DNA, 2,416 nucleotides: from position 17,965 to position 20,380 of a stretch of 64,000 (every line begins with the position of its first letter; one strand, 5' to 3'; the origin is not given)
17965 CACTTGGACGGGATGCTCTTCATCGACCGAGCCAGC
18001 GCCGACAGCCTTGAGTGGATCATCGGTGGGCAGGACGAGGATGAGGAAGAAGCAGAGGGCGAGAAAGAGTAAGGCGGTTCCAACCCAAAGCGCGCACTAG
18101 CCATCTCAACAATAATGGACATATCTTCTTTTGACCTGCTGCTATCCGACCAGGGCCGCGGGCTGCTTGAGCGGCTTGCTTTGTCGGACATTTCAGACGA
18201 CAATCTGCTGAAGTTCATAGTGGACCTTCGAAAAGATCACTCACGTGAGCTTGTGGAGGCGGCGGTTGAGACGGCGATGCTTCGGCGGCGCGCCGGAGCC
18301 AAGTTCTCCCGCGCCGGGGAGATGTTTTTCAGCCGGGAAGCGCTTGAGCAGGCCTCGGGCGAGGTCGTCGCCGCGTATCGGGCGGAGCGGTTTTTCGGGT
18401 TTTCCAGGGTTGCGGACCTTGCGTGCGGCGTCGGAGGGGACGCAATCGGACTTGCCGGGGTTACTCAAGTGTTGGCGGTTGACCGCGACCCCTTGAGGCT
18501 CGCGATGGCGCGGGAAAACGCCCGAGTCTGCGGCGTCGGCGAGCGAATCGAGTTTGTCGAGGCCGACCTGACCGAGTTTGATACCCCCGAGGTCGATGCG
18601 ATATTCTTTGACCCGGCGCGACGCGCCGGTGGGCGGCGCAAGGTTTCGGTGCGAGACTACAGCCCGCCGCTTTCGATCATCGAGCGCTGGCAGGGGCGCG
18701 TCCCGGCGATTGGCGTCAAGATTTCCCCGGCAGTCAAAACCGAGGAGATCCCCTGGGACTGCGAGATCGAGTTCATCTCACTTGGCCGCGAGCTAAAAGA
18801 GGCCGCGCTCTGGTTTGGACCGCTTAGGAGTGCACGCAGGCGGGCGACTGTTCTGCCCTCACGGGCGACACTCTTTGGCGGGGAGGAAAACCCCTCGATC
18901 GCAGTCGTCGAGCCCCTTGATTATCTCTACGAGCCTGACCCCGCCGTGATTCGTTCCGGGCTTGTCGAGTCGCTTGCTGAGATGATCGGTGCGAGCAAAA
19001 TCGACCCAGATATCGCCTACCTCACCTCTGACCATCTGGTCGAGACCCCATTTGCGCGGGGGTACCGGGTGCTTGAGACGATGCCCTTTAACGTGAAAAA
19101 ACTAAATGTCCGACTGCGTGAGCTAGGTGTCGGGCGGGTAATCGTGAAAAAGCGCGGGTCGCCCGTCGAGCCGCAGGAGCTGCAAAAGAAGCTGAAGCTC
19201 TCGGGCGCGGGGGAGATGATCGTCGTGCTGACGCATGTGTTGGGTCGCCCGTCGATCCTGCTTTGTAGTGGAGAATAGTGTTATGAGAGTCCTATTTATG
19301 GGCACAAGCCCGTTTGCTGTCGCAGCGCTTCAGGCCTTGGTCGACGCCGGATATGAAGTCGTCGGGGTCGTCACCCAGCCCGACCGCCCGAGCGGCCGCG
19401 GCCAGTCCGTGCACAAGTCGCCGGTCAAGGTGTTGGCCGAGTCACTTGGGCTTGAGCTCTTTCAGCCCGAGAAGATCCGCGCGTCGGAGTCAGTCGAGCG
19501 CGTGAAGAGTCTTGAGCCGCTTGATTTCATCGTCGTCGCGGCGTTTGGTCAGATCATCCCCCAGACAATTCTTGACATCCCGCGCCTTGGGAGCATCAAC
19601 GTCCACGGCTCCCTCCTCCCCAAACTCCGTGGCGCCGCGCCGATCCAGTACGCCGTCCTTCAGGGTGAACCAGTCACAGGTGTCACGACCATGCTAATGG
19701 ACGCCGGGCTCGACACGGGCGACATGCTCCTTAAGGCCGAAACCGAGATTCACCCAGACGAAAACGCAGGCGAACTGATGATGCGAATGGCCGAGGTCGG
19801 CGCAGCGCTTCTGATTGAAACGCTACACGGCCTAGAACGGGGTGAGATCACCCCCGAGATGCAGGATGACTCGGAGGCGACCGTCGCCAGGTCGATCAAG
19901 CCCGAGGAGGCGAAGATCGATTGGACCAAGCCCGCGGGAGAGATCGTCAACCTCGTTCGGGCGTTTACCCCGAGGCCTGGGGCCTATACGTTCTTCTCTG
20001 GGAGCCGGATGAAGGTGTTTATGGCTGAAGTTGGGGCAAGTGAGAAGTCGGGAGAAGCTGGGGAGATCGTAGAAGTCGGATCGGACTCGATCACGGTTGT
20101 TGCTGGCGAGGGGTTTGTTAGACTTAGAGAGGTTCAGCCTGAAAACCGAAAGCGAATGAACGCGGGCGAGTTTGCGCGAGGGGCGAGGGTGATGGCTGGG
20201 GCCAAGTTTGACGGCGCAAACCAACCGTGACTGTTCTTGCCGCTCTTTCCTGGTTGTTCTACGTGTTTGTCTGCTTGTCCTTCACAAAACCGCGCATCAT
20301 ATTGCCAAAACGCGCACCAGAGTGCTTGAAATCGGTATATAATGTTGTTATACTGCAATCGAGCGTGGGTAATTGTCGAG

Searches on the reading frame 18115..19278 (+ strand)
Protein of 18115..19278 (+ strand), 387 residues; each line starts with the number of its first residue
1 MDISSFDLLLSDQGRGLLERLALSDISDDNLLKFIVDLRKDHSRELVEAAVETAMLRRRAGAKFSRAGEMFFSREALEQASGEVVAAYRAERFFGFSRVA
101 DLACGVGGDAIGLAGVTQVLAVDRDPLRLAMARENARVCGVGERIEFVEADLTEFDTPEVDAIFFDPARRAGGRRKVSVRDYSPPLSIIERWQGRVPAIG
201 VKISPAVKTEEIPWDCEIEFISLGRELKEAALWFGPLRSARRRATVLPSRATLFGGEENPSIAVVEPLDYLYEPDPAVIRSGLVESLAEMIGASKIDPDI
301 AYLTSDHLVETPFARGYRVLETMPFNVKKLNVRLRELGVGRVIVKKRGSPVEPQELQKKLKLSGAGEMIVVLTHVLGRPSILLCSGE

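Call 3: search_protein_families(library=pfam, proteins=[window:18115-19278:+])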
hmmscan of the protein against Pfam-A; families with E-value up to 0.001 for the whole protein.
window:18115-19278:+ (387 aa): 8 families
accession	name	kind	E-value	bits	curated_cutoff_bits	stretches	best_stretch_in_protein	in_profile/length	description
PF18096.6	Thump_like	-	2.7e-18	66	26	1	314-385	1-77/78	THUMP domain-like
PF09445.16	Methyltransf_15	-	2.2e-08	34.3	22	1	98-154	3-60/165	RNA cap guanine-N2 methyltransferase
PF13649.12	Methyltransf_25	-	1.8e-07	32.2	27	1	99-164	1-69/97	Methyltransferase domain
PF22013.1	PG_1098_Fer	-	1.1e-05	25.6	27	1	270-310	1-41/44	PG_1098 ferredoxin-like domain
PF13847.12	Methyltransf_31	-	6.1e-05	23.2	27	1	98-165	6-80/145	Methyltransferase domain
PF01170.24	UPF0020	-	9.5e-05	22.6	22.3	1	117-167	77-129/197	RMKL-like, methyltransferase domain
PF05175.20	MTS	-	0.00017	21.7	23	1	72-176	11-115/170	Methyltransferase small domain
PF08241.18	Methyltransf_11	-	0.00028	21.9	21.2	1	101-164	2-65/95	Methyltransferase domain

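Call 4: search_protein_families(library=ncbifam, proteins=[window:18115-19278:+])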
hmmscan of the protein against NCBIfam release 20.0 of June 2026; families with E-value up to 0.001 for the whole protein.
window:18115-19278:+ (387 aa): 7 families
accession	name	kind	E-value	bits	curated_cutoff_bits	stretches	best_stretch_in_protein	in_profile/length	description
NF001790.0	PRK00517.3-3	equivalog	4.1e-05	23.1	269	1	97-156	124-183/262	50S ribosomal protein L11 methyltransferase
NF043040.1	corrin_prot_MT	hypoth_equivalog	8.2e-05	22.1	180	1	74-158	24-105/216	corrinoid protein-associated methyltransferase CpaM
NF002910.0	PRK03522.2-3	equivalog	0.00014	21.1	558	1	96-159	235-300/383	23S rRNA (uracil(747)-C(5))-methyltransferase RlmC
TIGR03534.1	RF_mod_PrmC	equivalog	0.0002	20.9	199.1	1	97-163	90-160/253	peptide chain release factor N(5)-glutamine methyltransferase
TIGR00406.1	prmA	equivalog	0.00024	20.6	183.15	1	98-163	162-229/288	50S ribosomal protein L11 methyltransferase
NF041820.1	daptide_MTase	equivalog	0.00027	20.5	175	1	97-158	38-102/243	daptide-type RiPP biosynthesis methyltransferase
TIGR00536.1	hemK_fam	subfamily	0.00027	20.1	115.5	1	97-154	116-176/286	HemK family protein methyltransferase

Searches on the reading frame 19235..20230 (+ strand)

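Call 14: search_protein_families(library=pfam, proteins=[window:19235-20230:+], max_evalue=0.00001)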
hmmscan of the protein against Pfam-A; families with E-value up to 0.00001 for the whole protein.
window:19235-20230:+ (331 aa): 2 families
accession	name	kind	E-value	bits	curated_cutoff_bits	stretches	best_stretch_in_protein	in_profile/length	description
PF00551.24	Formyl_trans_N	-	1.4e-41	142.7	26.1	1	17-197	1-181/181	Formyl transferase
PF02911.23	Formyl_trans_C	-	2e-28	98.9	21.1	1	221-317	2-99/100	Formyl transferase, C-terminal domain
